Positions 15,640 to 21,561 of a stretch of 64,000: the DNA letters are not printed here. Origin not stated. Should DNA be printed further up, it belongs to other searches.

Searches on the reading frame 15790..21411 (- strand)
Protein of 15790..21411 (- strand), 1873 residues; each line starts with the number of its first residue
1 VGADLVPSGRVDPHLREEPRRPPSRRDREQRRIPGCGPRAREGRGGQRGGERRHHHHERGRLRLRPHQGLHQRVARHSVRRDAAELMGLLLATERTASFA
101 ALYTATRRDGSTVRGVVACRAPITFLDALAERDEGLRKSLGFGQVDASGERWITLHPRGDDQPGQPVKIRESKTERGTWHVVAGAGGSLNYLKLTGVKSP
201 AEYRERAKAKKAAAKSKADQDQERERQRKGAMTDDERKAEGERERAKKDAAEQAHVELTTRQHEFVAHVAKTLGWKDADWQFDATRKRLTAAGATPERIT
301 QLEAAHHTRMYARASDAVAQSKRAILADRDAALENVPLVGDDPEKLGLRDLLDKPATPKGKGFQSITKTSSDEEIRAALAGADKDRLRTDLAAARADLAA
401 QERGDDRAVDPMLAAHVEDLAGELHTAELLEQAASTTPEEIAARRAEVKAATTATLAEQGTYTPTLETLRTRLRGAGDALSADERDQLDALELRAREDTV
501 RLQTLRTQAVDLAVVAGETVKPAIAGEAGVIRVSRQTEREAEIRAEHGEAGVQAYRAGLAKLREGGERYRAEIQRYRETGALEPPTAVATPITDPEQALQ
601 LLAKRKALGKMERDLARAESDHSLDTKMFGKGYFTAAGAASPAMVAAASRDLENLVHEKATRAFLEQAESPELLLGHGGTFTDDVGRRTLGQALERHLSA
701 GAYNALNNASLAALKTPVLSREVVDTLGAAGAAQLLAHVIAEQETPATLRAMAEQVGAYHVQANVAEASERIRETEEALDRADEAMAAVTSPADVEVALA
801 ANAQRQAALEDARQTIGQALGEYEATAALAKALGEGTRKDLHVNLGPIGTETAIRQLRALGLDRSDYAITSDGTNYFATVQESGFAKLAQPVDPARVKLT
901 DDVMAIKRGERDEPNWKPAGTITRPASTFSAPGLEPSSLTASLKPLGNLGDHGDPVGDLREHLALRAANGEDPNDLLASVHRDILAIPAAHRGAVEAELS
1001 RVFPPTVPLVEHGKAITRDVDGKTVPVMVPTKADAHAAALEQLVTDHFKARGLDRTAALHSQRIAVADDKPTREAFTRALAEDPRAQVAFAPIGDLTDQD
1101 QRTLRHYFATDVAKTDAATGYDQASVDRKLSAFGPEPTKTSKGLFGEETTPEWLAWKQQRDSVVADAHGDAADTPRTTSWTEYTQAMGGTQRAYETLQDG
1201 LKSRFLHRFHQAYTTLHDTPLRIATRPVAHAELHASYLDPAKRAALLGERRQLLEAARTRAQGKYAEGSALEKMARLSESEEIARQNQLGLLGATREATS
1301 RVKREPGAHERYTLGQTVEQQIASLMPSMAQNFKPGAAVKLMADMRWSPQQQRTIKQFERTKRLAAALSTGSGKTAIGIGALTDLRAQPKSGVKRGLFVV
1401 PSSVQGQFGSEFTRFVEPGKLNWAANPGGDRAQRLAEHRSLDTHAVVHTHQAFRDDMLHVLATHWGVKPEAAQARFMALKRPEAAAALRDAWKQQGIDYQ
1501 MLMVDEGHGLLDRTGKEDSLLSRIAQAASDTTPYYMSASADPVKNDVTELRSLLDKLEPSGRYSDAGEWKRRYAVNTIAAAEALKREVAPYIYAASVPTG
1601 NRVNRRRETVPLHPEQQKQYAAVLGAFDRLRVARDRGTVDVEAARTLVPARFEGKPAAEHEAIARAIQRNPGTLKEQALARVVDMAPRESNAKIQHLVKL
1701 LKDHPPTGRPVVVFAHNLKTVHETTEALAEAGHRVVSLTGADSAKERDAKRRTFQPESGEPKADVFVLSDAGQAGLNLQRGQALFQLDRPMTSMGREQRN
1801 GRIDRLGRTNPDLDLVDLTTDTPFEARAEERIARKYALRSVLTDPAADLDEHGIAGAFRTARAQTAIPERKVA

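Call 7: search_protein_families(library=pfam, proteins=[window:15790-21411:-], max_evalue=0.01)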
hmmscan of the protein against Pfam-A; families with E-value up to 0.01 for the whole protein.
window:15790-21411:- (1873 aa): 4 families
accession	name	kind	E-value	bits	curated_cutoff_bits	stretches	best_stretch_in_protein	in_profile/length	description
PF00271.37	Helicase_C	-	1.9e-09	38.2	23.5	1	1693-1807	2-110/110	Helicase conserved C-terminal domain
PF00270.35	DEAD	-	7.2e-08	32.8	26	1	1349-1540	2-160/167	DEAD/DEAH box helicase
PF00176.29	SNF2-rel_dom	-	1e-07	31.8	24.9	1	1370-1578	26-198/290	SNF2-related domain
PF04851.21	ResIII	-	4e-05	24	22.5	1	1346-1512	3-139/164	Type III restriction enzyme, res subunit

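Call 8: search_protein_families(library=phrogs, proteins=[window:15790-21411:-], max_evalue=0.001)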
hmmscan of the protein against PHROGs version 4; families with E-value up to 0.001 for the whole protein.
window:15790-21411:- (1873 aa): 3 families
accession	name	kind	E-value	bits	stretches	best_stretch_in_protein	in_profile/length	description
phrog_62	-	DNA, RNA and nucleotide metabolism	3.9e-73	247.7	2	1247-1847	624-1137/1881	DNA helicase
phrog_16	-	DNA, RNA and nucleotide metabolism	2.6e-11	43.5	1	1349-1752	275-536/986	DNA helicase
phrog_12880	-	head and packaging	8.5e-05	23.4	1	196-269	71-144/228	head scaffolding protein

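Call 95: search_protein_families(library=padloc, proteins=[window:15790-21411:-], max_evalue=0.01)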
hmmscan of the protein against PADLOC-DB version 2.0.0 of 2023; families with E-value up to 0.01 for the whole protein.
window:15790-21411:- (1873 aa): 7 families
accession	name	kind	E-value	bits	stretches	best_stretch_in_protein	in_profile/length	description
PDLC02500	BrxHI|BrxHII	-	5.6e-13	46.3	1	1691-1830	463-596/933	BrxHI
PDLC00659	HmaA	-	1.3e-06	24.6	1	1690-1810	488-614/1176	SNF2 helicase / DEAD-box helicase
PDLC02623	DrmD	-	1.7e-06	24.1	1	1670-1832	489-649/1040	DrmD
PDLC02707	PbeA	-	6.5e-06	23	0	1689-1756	504-571/672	PbeA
PDLC02620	DrmD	-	3e-05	20.1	1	1708-1811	484-582/1060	DrmD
PDLC02193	PLD_Helicase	-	4e-05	20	1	1762-1827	753-818/905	-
PDLC02619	DrmD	-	4.1e-05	19.9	1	1763-1838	490-565/872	DrmD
